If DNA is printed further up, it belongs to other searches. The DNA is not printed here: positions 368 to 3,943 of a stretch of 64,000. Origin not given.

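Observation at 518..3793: Full-length TonB-dependent receptor (SusC-like) gene embedded inside the phage replication module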

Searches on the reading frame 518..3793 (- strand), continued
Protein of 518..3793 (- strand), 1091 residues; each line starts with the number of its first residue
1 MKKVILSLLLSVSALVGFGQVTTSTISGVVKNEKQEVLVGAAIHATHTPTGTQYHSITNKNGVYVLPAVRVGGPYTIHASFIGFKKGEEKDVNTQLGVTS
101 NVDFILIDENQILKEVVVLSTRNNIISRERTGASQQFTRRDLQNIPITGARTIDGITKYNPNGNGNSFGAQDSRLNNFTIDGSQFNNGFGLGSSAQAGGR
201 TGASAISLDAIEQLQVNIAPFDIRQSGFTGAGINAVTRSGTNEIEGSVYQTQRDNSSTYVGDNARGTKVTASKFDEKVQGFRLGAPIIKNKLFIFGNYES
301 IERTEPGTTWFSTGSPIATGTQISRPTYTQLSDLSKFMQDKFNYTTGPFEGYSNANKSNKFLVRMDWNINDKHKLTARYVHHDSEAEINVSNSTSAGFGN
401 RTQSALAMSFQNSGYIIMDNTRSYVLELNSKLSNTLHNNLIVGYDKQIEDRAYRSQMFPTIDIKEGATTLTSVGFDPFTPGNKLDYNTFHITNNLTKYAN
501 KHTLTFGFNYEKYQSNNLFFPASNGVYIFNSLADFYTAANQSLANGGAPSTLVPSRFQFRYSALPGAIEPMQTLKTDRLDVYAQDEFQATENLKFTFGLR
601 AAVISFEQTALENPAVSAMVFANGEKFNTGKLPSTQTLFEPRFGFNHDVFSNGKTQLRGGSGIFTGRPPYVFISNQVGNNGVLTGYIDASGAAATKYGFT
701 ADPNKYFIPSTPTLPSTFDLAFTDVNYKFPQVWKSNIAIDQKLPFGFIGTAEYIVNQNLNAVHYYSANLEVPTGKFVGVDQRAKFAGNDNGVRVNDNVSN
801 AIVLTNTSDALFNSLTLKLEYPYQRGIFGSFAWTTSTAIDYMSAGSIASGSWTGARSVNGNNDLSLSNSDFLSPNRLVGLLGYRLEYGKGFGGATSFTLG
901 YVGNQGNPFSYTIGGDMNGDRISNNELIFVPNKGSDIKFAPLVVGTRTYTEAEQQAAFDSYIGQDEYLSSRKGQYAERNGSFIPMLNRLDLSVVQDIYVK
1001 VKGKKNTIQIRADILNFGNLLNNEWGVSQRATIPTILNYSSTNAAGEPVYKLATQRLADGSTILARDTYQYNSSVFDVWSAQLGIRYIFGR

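Call 18: find_related_loci(query=window:518-3793:-, collection=genome_contigs, flank=8000)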
Query window:518-3793:- (1091 aa) in genome_contigs; peptide patterns used: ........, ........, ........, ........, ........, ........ (x = any residue, [..] = any of these).
157 stretches matched a pattern; 105 encode a relative of the query (tblastn E <= 1e-3); the best 80 are kept; 80 distinct loci.
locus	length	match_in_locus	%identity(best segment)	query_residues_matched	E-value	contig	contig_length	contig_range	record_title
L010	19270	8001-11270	75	1-1091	0e+0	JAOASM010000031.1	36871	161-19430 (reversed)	MAG: Sediminibacterium sp. isolate AF21_PE0_C1_S1_36_20 C1_S1_502_length_36871_cov_13, whole genome shotgun sequence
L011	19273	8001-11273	75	1-1091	0e+0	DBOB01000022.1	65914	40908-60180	MAG TPA_asm: Sediminibacterium sp. UBA657 UBA657_contig_1142, whole genome shotgun sequence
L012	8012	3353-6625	75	1-1091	0e+0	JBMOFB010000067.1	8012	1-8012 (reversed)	MAG: Sediminibacterium sp. isolate Deming_bin.168 contig29177, whole genome shotgun sequence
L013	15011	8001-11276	75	1-1091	0e+0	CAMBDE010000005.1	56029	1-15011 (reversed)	MAG: Chitinophaga pinensis isolate MsH-01oct19-3 genome assembly, contig: MsH-01oct19-C795, whole genome shotgun sequenc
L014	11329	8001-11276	75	1-1091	0e+0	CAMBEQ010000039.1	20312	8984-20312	MAG: Sediminibacterium ginsengisoli isolate MsH-30jul19-207 genome assembly, contig: MsH-30jul19-C5120, whole genome sho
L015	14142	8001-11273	75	1-1091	0e+0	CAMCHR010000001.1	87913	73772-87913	MAG: Chitinophaga pinensis isolate MsE-01oct19-100 genome assembly, contig: MsE-01oct19-C173, whole genome shotgun seque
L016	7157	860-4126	75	1-1091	0e+0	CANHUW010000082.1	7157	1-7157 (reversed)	MAG: Bacteroidetes bacterium isolate RE-27jun17-165 genome assembly, contig: RE-27jun17-C11218, whole genome shotgun seq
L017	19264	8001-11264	73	2-1090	0e+0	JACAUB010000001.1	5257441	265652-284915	MAG: Bacteroidetes bacterium isolate Cfx3-03 MAG03_1, whole genome shotgun sequence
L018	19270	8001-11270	73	1-1091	0e+0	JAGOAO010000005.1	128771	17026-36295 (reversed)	MAG: Sediminibacterium sp. isolate Go_Eff_bin_321 Go_Eff_118_length_128771_cov_38.835702, whole genome shotgun sequence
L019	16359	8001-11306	73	1-1091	0e+0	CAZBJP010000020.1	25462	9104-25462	MAG TPA_asm: uncultured Sediminibacterium sp. isolate SRP219642_co6_330 genome assembly, contig: NODE_1457_length_25462_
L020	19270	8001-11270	68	4-1089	0e+0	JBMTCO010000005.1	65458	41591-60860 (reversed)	MAG: Cyclobacteriaceae bacterium isolate LKB_V4_S16_100percent_par_LKB_V4_S16_metabat.140 NODE_166_length_65458_cov_5.68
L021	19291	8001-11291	62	1-1091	0e+0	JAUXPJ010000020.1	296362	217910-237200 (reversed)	MAG: Flavobacteriaceae bacterium isolate C10_metabat.bin.26 C10_k141_139904, whole genome shotgun sequence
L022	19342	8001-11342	59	1-1091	0e+0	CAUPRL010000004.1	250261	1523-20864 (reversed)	MAG: uncultured Flavobacterium sp. isolate m19-metabat.11 genome assembly, contig: m19-c19, whole genome shotgun sequenc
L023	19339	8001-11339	59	1-1091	0e+0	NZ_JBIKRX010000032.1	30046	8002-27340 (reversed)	MAG: Flavobacterium sp. isolate ME2015-06-19_3300044640_group6_bin137 Rohwer_bin893_scaffold_675_c1, whole genome shotgu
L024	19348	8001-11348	58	1-1091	0e+0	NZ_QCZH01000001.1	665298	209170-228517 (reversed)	Flavobacterium laiguense strain LB2P30 NODE_1_length_665298_cov_210.762302, whole genome shotgun sequence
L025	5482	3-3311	56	3-1089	0e+0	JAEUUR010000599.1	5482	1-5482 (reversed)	MAG: Saprospiraceae bacterium isolate new MAG-360 k141_2120549, whole genome shotgun sequence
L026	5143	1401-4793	56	1-1089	0e+0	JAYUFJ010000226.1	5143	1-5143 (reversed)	MAG: Flavobacterium sp. isolate GFS_7712 GFS_7712_225, whole genome shotgun sequence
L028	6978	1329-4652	55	4-1089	0e+0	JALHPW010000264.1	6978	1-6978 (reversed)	MAG: Saprospiraceae bacterium isolate bin.285_sub c_000000036248, whole genome shotgun sequence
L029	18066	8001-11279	56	18-1089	0e+0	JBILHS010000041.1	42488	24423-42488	MAG: Saprospiraceae bacterium isolate ME2017-04-21_3300034107_group7_bin60 Rohwer_bin602_scaffold_184_c1, whole genome s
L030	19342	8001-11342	56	1-1090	0e+0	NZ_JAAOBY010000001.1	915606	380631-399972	Flavobacterium turcicum strain F-339 Seq1, whole genome shotgun sequence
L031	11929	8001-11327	55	4-1089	0e+0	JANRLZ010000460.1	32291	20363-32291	MAG: Saprospiraceae bacterium isolate bins.310 k141_5548758, whole genome shotgun sequence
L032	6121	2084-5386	56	18-1089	0e+0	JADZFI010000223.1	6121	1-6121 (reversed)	MAG: Saprospiraceae bacterium isolate SJ858 c_000000756524, whole genome shotgun sequence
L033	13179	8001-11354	56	14-1089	0e+0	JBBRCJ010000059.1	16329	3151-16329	MAG: Flavobacteriales bacterium isolate Co_metawrap_2397 Cmw_2397_k141_29782749_length_16329_cov_27.9933, whole genome s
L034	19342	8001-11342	54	3-1089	0e+0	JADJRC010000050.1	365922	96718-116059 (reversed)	MAG: Lewinellaceae bacterium isolate Fred_18-Q3-R57-64_MAXAC.370 tig01546935-10-3655110, whole genome shotgun sequence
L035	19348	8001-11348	54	3-1089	0e+0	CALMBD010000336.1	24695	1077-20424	MAG TPA_asm: uncultured Bacteroidetes bacterium isolate SRR5676451_bin.54_CONCOCT_v1.1_MAG genome assembly, contig: ERZ7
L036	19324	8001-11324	57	4-1089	0e+0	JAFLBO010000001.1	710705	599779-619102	MAG: Chitinophagales bacterium isolate UWPOB_CHIT8 gnl_X_BAPIIKCB_1, whole genome shotgun sequence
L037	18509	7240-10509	55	6-1089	0e+0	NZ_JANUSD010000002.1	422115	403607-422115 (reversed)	Emticicia fluvialis strain BHSR1 contig2, whole genome shotgun sequence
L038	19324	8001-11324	56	4-1089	0e+0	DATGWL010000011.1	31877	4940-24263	MAG TPA_asm: Saprospiraceae bacterium isolate SMAG_U10581 k141_387714, whole genome shotgun sequence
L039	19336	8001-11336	51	3-1089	0e+0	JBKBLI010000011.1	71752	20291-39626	MAG: Saprospiraceae bacterium isolate 21H_026.bin.31 NODE_12_length_71752_cov_8.712675, whole genome shotgun sequence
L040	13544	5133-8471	56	4-1089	0e+0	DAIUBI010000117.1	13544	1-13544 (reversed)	MAG TPA_asm: Saprospiraceae bacterium isolate CTOTU1229 NODE_3184_length_13544_cov_6.535696, whole genome shotgun sequen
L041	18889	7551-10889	56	4-1089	0e+0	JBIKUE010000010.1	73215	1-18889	MAG: Saprospiraceae bacterium isolate ME2015-08-07_3300034020_group6_bin72 Rohwer_bin598_scaffold_134_c1, whole genome s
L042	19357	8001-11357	50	1-1089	0e+0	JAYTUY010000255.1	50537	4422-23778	MAG: Saprospiraceae bacterium isolate GFS_5639 GFS_5639_254, whole genome shotgun sequence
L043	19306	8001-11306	55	14-1090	0e+0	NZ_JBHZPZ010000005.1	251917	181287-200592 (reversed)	Flavobacterium xylosi strain LS2P90 L20_5, whole genome shotgun sequence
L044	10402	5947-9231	50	20-1089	0e+0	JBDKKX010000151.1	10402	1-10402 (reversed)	MAG: Bacteroidota bacterium isolate hopbrook_2019_sw_WHONDRS-S19S_0012_A_bin.2 scaffold_0000391, whole genome shotgun se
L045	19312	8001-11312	56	5-1089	0e+0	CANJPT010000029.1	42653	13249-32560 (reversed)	MAG: Lewinellaceae bacterium isolate RH-23may17-741 genome assembly, contig: RH-23may17-C6252, whole genome shotgun sequ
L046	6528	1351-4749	48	1-1089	0e+0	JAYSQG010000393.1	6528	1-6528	MAG: Saprospiraceae bacterium isolate GFS_11699 GFS_11699_392, whole genome shotgun sequence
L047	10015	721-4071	50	1-1089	0e+0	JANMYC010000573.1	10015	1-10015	MAG: Saprospiraceae bacterium isolate OTE_8_metabat_49 OTE_8_k141_2230024, whole genome shotgun sequence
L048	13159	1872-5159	49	20-1089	0e+0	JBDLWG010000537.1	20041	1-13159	MAG: Bacteroidota bacterium isolate logan2_2019_sw_WHONDRS-S19S_0098_B_bin.3 scaffold_1479616, whole genome shotgun sequ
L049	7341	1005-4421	48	1-1089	0e+0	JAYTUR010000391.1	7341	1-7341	MAG: Saprospiraceae bacterium isolate GFS_5603 GFS_5603_390, whole genome shotgun sequence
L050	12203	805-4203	48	1-1089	0e+0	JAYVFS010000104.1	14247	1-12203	MAG: Saprospiraceae bacterium isolate GL44_UP_metabat_155 GL44_UP_metabat_155_103, whole genome shotgun sequence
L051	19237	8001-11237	48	1-1089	0e+0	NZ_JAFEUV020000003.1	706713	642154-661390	Telluribacter sp. SYSU D00476 NODE_3_length_706713_cov_96.762624, whole genome shotgun sequence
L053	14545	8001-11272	50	19-1089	0e+0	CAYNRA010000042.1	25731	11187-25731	MAG TPA_asm: uncultured Cytophagales bacterium isolate SRP219642_co3_492 genome assembly, contig: NODE_1963_length_25731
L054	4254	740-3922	47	20-1089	0e+0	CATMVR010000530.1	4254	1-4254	MAG: uncultured Persicitalea sp. isolate SRR3960581_bin.6_MetaWRAP_v1.3_MAG genome assembly, contig: ERZ505222.3454, who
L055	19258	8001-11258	47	1-1089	0e+0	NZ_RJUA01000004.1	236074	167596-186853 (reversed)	Lacihabitans sp. LS3-19 jcf7180000023169, whole genome shotgun sequence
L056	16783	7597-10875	47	1-1089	0e+0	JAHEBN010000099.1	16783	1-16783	MAG: Jiulongibacter sp. isolate Ww143 NODE_6668_length_16783_cov_3.027368, whole genome shotgun sequence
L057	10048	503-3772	74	1-1091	0e+0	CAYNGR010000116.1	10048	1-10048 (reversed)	MAG TPA_asm: uncultured Cyanobium sp. isolate SRP193358_co1_389 genome assembly, contig: NODE_19871_length_10048_cov_78.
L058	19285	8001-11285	50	2-1089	0e+0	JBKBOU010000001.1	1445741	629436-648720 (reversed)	MAG: Spirosomataceae bacterium isolate 21I_055.bin.38 NODE_1_length_1445741_cov_295.680947, whole genome shotgun sequenc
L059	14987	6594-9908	60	1-1091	0e+0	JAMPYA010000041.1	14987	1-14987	MAG: Flavobacteriaceae bacterium isolate R2F_R2FSRR_metabat.57 R2F_C2156, whole genome shotgun sequence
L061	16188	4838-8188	47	1-1089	0e+0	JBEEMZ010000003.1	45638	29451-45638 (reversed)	MAG: Bacteroidota bacterium isolate comocreek_2019_sw_WHONDRS-S19S_0026_F_bin.4 scaffold_3, whole genome shotgun sequenc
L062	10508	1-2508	48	288-1089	0e+0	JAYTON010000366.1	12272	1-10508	MAG: Saprospiraceae bacterium isolate GFS_4118 GFS_4118_365, whole genome shotgun sequence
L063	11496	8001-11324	56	4-1089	0e+0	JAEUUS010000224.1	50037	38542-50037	MAG: Saprospiraceae bacterium isolate new MAG-361 k141_3853591, whole genome shotgun sequence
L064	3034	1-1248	73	676-1091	0e+0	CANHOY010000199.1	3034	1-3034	MAG: Bacteroidetes bacterium isolate RE-23may17-132 genome assembly, contig: RE-23may17-C291739, whole genome shotgun se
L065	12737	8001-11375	36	2-1089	0e+0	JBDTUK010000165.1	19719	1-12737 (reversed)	MAG: Ferruginibacter sp. isolate cluster3_bin.42 NODE_9729_length_19719_cov_6.824807, whole genome shotgun sequence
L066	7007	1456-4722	36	1-1089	0e+0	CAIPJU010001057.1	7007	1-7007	MAG: uncultured Bacteroidetes bacterium isolate Umea3p4_bin-0738 genome assembly, contig: bin-0738:1057/1105, whole geno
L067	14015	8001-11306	39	4-1089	0e+0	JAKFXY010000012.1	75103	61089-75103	MAG: Acidobacteria bacterium isolate ND5_Bin_16_1 ND5_0000279, whole genome shotgun sequence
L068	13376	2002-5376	36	1-1089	0e+0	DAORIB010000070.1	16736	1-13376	MAG TPA_asm: Ferruginibacter sp. isolate AMR_MDS_5588 NODE_325_length_16736_cov_7.369103, whole genome shotgun sequence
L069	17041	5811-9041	37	1-1089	0e+0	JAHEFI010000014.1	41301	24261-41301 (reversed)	MAG: Bacteroidetes bacterium isolate Ww32 NODE_918_length_41301_cov_11.288417, whole genome shotgun sequence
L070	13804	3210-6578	37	3-1089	0e+0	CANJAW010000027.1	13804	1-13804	MAG: Chitinophagaceae bacterium isolate RH-15aug16-49 genome assembly, contig: RH-15aug16-C9628, whole genome shotgun se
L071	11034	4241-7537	36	8-1089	0e+0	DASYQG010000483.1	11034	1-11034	MAG TPA_asm: Chitinophagaceae bacterium isolate SMAG_U4479 k141_3326806, whole genome shotgun sequence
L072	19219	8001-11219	37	3-1089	0e+0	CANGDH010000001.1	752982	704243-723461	MAG: Bacteroidetes bacterium isolate Jr-25may17-108 genome assembly, contig: Jr-25may17-C1, whole genome shotgun sequenc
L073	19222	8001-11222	37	3-1089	0e+0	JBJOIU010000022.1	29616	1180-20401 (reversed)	MAG: Bacteroidota bacterium isolate southforkpolouse_2019_sw_WHONDRS-S19S_0055_A_bin.4 scaffold_000422, whole genome sho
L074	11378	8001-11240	37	1-1089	0e+0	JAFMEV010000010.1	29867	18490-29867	MAG: Chitinophagaceae bacterium isolate CPBay_Sum0_6L08_134 NODE_705_length_29867_cov_11.055011, whole genome shotgun se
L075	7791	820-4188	35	3-1089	0e+0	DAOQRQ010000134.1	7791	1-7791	MAG TPA_asm: Ferruginibacter sp. isolate AMR_MDS_1188 NODE_8966_length_7791_cov_4.826913, whole genome shotgun sequence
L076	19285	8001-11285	34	1-1089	0e+0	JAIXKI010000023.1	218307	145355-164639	MAG: Chitinophagales bacterium isolate UW1SPNA008 one-stage_bin008_NODE_95, whole genome shotgun sequence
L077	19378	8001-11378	35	3-1089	0e+0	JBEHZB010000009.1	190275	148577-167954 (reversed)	MAG: Bacteroidota bacterium isolate ESF1.bin.95 NODE_80_length_190275_cov_13.319494, whole genome shotgun sequence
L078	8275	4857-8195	35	1-1089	0e+0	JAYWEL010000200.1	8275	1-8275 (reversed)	MAG: Chitinophagaceae bacterium isolate GL97_UP_metabinner_1 GL97_UP_metabinner_1_199, whole genome shotgun sequence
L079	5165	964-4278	35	1-1089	0e+0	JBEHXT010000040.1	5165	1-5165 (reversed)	MAG: Bacteroidota bacterium isolate ES1.bin.97 NODE_17284_length_5165_cov_10.493486, whole genome shotgun sequence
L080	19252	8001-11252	35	20-1089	3e-179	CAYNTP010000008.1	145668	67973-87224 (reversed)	MAG TPA_asm: uncultured Parafilimonas sp. isolate SRP263991_co5_283 genome assembly, contig: NODE_230_length_145668_cov_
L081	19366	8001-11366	35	1-1089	8e-178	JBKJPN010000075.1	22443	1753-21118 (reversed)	MAG: Ferruginibacter sp. isolate ant_bin.460 k117_1815009, whole genome shotgun sequence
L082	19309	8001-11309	34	1-1089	1e-175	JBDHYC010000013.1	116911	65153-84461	MAG: Chitinophagaceae bacterium isolate AS-MESO-3CA.24 NODE_593_length_116911_cov_14.671072, whole genome shotgun sequen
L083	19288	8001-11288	34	8-1089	4e-175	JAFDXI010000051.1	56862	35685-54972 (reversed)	MAG: Bacteroidetes bacterium isolate SZAS-21 CK_MAG-102__51__length-56862, whole genome shotgun sequence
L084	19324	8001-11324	35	1-1089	0e+0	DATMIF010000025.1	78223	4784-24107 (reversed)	MAG TPA_asm: Flavisolibacter sp. isolate SMAG_U13535 k141_166499, whole genome shotgun sequence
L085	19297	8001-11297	59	17-1091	0e+0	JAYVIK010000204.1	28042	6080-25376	MAG: Flavobacterium sp. isolate GL51_DN_metabinner_15_sub GL51_DN_metabinner_15_sub_203, whole genome shotgun sequence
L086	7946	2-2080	47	401-1089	1e-169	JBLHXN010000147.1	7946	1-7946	MAG: Spirosomataceae bacterium isolate 3300046534_104 Ga0491194_0024694, whole genome shotgun sequence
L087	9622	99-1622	56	601-1089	3e-169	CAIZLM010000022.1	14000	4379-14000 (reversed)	MAG: uncultured Bacteroidetes bacterium isolate Loc090116-4m_bin-0796 genome assembly, contig: bin-0796:022/336, whole g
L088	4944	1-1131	67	715-1091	3e-170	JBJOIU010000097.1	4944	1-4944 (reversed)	MAG: Bacteroidota bacterium isolate southforkpolouse_2019_sw_WHONDRS-S19S_0055_A_bin.4 scaffold_006025, whole genome sho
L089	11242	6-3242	34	49-1089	1e-165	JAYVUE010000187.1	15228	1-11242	MAG: Chitinophagaceae bacterium isolate GL74_UP_metabinner_18 GL74_UP_metabinner_18_186, whole genome shotgun sequence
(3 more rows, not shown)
